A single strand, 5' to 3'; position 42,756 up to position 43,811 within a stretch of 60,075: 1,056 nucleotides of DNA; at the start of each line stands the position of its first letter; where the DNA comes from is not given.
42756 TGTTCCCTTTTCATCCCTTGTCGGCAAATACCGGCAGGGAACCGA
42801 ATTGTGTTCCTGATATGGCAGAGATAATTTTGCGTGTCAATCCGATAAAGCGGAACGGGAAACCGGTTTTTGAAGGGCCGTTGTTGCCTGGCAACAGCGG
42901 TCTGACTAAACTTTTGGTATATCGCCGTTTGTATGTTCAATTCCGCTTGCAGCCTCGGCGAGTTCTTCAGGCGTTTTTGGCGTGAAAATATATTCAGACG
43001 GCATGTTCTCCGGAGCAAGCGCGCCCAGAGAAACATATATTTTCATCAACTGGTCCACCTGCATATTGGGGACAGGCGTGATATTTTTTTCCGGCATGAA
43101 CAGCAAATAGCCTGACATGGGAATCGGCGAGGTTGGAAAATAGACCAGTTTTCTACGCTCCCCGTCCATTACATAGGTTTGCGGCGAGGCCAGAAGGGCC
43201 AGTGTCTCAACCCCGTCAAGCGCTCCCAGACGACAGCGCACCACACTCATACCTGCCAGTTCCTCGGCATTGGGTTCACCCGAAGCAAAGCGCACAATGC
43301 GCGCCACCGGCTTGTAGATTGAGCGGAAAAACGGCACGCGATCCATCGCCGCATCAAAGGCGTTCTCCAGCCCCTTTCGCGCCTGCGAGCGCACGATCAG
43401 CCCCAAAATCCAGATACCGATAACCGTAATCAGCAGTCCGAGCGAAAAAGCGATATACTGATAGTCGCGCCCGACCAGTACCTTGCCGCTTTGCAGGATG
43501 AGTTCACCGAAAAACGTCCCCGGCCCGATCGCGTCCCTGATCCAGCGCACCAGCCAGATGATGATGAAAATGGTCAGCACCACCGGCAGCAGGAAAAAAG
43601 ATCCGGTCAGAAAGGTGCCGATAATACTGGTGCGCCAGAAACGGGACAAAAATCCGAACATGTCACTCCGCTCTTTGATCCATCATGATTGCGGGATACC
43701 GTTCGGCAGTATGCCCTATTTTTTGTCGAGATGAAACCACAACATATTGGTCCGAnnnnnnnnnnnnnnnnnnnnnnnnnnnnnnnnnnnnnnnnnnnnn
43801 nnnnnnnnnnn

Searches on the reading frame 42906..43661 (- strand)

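Call 57: search_protein_families(library=pfam, proteins=[window:42906-43661:-], max_evalue=0.00001)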
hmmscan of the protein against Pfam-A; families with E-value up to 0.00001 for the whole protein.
window:42906-43661:- (251 aa): 1 family
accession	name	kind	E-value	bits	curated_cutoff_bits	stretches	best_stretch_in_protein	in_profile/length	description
PF04367.18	DUF502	-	9.7e-14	51.6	23.8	1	77-183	1-107/107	Protein of unknown function (DUF502)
